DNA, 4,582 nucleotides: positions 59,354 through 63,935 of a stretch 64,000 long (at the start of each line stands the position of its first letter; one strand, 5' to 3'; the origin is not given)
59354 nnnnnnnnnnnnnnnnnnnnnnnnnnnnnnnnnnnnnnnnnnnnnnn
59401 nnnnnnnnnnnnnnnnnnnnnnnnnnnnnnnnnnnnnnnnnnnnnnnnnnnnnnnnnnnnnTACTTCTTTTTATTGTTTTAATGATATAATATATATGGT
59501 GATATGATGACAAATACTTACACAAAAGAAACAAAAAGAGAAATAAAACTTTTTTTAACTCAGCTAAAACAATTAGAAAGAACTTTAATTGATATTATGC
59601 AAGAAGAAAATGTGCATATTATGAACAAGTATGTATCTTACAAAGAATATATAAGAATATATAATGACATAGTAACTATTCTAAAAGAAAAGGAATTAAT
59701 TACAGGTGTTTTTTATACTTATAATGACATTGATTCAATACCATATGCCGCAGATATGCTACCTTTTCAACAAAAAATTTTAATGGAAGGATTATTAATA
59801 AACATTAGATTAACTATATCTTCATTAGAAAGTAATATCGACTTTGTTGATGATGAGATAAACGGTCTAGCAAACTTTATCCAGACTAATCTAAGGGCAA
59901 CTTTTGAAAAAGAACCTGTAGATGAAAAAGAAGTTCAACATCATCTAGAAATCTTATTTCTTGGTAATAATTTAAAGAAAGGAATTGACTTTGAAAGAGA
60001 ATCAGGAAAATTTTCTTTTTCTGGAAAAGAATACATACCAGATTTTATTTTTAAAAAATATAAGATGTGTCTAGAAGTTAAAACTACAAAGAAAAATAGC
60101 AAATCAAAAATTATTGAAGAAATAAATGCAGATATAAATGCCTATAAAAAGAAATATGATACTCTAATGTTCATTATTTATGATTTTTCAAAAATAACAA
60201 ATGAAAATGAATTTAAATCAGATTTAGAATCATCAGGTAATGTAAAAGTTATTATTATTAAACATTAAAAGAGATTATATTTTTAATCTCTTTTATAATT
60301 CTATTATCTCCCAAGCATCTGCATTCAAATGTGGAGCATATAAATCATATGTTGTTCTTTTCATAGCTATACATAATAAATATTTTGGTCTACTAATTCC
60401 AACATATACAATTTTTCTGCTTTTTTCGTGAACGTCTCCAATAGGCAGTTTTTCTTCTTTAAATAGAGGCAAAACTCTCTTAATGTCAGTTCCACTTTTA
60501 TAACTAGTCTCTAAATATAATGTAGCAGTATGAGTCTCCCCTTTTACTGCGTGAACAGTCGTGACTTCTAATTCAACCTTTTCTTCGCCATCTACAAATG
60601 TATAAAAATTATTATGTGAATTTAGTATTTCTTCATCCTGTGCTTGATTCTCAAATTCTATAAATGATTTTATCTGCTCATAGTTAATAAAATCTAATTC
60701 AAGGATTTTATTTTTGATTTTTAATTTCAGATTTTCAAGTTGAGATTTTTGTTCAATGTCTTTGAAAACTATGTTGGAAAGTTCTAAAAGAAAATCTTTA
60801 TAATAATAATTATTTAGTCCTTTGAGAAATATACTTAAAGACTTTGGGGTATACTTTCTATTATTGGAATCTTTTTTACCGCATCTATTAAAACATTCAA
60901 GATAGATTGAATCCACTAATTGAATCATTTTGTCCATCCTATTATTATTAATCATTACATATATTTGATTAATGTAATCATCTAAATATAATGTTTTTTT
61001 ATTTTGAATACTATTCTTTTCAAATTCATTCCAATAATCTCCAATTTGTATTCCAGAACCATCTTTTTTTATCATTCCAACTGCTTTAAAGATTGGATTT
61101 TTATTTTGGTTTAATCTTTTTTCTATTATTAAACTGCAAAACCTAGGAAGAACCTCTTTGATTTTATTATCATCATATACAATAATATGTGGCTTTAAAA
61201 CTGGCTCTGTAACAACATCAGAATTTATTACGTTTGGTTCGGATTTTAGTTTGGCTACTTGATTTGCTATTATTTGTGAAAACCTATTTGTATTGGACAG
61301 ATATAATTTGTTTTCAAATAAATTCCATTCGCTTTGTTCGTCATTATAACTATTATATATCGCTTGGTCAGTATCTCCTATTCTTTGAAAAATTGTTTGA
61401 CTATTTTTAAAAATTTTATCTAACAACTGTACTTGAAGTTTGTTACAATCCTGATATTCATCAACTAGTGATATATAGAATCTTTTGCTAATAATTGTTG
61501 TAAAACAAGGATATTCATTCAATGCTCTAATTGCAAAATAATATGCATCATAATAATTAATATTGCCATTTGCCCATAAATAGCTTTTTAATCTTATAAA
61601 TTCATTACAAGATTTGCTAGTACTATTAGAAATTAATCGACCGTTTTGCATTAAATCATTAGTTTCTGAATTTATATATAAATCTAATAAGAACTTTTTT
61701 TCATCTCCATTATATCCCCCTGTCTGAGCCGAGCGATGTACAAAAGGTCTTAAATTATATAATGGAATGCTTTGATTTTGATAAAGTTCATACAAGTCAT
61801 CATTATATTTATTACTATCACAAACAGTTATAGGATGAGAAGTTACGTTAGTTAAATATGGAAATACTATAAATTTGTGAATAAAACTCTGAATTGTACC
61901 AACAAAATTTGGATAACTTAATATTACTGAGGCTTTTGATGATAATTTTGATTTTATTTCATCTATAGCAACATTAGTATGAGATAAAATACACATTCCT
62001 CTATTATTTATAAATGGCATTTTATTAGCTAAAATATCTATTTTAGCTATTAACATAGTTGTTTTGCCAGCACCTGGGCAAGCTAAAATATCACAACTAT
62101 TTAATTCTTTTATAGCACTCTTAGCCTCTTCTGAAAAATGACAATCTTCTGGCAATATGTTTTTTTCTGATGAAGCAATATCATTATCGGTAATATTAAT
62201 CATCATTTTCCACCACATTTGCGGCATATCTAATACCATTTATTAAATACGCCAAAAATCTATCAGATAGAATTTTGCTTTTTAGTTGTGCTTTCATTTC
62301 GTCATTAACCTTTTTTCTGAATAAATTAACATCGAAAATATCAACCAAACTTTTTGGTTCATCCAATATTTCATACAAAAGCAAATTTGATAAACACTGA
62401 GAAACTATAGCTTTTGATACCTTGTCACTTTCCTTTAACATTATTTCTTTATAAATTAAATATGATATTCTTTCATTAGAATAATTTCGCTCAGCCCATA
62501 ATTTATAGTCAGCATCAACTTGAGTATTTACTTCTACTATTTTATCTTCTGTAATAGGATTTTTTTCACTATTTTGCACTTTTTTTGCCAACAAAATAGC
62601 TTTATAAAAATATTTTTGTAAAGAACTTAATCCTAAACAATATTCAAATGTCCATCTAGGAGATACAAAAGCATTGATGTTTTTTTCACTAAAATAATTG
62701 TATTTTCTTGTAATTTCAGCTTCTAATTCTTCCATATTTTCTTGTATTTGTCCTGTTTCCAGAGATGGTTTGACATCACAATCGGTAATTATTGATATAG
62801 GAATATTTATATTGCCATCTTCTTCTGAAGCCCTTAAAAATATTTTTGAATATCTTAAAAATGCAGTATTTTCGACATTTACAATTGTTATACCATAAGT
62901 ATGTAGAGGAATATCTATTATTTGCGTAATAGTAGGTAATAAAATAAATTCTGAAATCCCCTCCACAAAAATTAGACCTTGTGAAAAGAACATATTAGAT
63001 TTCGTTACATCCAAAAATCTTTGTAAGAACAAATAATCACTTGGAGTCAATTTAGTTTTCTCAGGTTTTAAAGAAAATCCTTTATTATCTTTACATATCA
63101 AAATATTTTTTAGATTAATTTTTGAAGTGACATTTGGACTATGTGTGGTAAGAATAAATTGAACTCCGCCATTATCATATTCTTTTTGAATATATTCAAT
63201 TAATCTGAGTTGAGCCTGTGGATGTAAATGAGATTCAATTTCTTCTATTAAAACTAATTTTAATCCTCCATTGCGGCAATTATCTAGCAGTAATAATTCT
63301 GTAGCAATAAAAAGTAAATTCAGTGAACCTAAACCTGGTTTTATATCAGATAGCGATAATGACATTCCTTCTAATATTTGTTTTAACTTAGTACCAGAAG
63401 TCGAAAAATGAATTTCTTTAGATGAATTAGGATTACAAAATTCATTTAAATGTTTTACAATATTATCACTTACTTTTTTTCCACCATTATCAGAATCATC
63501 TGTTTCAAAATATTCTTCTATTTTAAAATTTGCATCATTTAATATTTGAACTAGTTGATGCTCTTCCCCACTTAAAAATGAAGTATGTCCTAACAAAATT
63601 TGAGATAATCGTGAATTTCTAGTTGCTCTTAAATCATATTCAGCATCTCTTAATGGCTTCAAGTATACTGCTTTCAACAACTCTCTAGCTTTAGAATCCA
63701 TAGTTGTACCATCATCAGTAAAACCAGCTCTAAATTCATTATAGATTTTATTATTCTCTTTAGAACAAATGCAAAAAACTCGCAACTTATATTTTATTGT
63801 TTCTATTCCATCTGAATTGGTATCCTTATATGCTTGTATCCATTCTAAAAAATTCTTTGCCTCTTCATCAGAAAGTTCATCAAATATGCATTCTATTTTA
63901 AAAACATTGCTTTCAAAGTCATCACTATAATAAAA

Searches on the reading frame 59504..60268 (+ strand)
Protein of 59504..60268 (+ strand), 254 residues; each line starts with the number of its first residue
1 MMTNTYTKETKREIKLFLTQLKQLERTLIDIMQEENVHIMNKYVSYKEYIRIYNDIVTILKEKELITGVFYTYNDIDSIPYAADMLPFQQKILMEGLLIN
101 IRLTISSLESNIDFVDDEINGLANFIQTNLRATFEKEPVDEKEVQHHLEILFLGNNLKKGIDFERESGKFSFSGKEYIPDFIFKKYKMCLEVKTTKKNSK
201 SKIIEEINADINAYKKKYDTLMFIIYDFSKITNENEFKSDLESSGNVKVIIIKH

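Call 40: search_protein_families(library=pfam, proteins=[window:59504-60268:+], max_evalue=0.001)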
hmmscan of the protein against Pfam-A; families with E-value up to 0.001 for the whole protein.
window:59504-60268:+ (254 aa): 1 family
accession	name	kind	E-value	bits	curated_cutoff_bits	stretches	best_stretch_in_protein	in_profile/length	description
PF18742.7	DpnII-MboI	-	6.2e-13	49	27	1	162-252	51-146/150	REase_DpnII-MboI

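Call 76: search_protein_families(library=padloc, proteins=[window:59504-60268:+], max_evalue=0.001)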
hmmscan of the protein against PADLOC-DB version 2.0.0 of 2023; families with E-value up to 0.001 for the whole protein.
window:59504-60268:+ (254 aa): 2 families
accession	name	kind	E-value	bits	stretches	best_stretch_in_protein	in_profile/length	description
PDLC02411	Aga_Helical-REase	-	9.7e-07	26.3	1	173-251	290-371/378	Class II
PDLC02404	Aga_Helical-REase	-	5.6e-06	24.4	1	180-252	284-360/368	Class II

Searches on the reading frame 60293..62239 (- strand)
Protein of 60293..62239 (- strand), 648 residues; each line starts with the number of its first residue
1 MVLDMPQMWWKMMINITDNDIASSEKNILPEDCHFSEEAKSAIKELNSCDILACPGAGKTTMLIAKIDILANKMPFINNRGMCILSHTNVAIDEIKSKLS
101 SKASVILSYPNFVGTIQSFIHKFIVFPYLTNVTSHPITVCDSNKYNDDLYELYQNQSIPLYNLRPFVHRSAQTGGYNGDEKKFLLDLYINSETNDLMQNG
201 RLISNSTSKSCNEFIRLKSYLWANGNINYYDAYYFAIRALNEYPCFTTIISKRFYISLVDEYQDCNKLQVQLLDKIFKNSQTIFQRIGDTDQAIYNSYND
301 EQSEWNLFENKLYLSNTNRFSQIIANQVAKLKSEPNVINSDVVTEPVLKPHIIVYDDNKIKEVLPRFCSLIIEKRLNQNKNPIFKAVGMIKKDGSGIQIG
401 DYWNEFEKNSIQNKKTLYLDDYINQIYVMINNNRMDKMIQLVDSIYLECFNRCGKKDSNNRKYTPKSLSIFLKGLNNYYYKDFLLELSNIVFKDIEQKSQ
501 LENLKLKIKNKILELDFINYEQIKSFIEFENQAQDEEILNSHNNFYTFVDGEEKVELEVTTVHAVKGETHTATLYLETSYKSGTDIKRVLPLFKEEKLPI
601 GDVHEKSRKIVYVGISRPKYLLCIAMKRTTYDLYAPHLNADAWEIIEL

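Call 40: search_protein_families(library=pfam, proteins=[window:60293-62239:-], max_evalue=0.001)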
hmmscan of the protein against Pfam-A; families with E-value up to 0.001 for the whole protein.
window:60293-62239:- (648 aa): 2 families
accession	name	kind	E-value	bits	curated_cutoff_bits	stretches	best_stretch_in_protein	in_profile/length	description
PF00580.27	UvrD-helicase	-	7.6e-24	85.3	23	1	38-296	4-254/271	UvrD/REP helicase N-terminal domain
PF13245.12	AAA_19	-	3.6e-10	40.6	25.1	1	47-296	12-132/134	AAA domain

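Call 76: search_protein_families(library=padloc, proteins=[window:60293-62239:-], max_evalue=0.001)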
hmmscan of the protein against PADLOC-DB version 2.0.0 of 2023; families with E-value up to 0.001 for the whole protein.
window:60293-62239:- (648 aa): 43 families (the best 25 are shown)
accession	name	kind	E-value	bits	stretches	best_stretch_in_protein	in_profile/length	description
PDLC00131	GajB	-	1.9e-168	560.3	1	12-647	2-646/647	UrvD helicase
PDLC00146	GajB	-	3.4e-126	420.7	1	13-647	1-662/663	UrvD helicase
PDLC00147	GajB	-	6e-117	390.1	1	12-647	2-635/637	UrvD helicase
PDLC00105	GajB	-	1.8e-88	295.9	1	14-632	9-631/649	UrvD helicase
PDLC00126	GajB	-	1.9e-77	259.5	1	19-630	5-586/606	UrvD helicase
PDLC00124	GajB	-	9.5e-76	253.8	2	183-644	235-730/738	UrvD helicase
PDLC00139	GajB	-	5.6e-63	211.2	2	16-408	6-392/644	UrvD helicase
PDLC00138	GajB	-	8.7e-56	187.8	1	37-635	7-576/581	UrvD helicase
PDLC00129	GajB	-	6.8e-49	165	1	51-629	30-576/594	UrvD helicase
PDLC00112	GajB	-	2.2e-42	143.5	1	36-638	8-569/581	UrvD helicase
PDLC00136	GajB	-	2.8e-35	120.2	2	33-376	4-332/570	UrvD helicase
PDLC00119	GajB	-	4e-33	113.2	1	47-628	16-545/565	UrvD helicase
PDLC00127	GajB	-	1.3e-32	111.1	1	35-379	9-334/594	UrvD helicase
PDLC00142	GajB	-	3.4e-27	93.1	2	51-370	21-333/583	UrvD helicase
PDLC00117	GajB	-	5.6e-27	92.5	1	37-296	18-261/604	UrvD helicase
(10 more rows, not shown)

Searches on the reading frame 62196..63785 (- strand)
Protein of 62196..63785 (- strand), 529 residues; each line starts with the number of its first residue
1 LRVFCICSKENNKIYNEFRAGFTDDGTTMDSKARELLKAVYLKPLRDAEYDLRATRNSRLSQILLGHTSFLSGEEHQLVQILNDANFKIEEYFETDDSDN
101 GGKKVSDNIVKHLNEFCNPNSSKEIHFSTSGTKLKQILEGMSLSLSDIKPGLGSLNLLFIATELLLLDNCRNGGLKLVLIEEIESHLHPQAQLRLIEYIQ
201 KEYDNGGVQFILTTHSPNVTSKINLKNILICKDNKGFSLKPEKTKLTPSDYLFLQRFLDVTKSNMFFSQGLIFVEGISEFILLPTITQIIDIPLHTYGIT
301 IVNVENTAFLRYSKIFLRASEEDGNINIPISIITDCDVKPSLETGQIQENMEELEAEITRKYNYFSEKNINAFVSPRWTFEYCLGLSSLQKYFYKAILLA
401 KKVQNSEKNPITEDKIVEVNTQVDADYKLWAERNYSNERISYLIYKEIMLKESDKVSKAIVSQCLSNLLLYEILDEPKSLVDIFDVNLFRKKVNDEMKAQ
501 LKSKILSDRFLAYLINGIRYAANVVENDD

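Call 40: search_protein_families(library=pfam, proteins=[window:62196-63785:-], max_evalue=0.001)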
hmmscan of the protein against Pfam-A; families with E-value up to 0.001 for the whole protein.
window:62196-63785:- (529 aa): 3 families
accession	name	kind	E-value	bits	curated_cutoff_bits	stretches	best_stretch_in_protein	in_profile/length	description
PF13175.12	AAA_15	-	4.3e-16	59.9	32.1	1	80-219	247-373/374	AAA ATPase domain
PF13304.12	AAA_21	-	9.8e-14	52.5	27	1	151-219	239-302/304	AAA domain, putative AbiEii toxin, Type IV TA system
PF20469.4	OLD-like_TOPRIM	-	2.9e-13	50.6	23.2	1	266-337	1-67/67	Overcoming lysogenization defect protein-like, TOPRIM domain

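Call 76: search_protein_families(library=padloc, proteins=[window:62196-63785:-], max_evalue=0.001)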
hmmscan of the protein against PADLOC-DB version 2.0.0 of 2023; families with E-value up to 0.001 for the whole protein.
window:62196-63785:- (529 aa): 110 families (the best 25 are shown)
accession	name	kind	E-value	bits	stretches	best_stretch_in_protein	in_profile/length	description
PDLC00080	GajA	-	9e-154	511.6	1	2-523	113-620/622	AAA ATPase domain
PDLC00099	GajA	-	1e-137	458.8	1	9-525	123-621/626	AAA ATPase domain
PDLC00096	GajA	-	1.8e-97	325.6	1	17-469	123-592/630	AAA ATPase domain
PDLC00091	GajA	-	3.4e-68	229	1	9-469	114-599/627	AAA ATPase domain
PDLC00071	GajA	-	5.4e-59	198.5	1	19-387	124-497/588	AAA ATPase domain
PDLC00064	GajA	-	2.7e-54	182.9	1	46-374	2-332/464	AAA ATPase domain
PDLC00070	GajA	-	1.5e-53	180.3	1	23-466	137-572/596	AAA ATPase domain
PDLC00083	GajA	-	6.6e-51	171.5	1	9-373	122-517/639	AAA ATPase domain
PDLC00073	GajA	-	2e-46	157.2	1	18-360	121-489/589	AAA ATPase domain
PDLC00092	GajA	-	7.9e-44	148.2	1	39-388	173-515/604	AAA ATPase domain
PDLC00077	GajA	-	1.1e-39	134.6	1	15-345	171-506/616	AAA ATPase domain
PDLC00069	GajA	-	1.9e-39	133.6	1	21-462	159-637/687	AAA ATPase domain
PDLC00101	GajA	-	1e-37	128.3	1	29-357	134-459/632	AAA ATPase domain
PDLC00072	GajA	-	7.4e-35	118.5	1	37-349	203-514/709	AAA ATPase domain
PDLC00065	GajA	-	7.8e-27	92.3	1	144-462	298-629/670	AAA ATPase domain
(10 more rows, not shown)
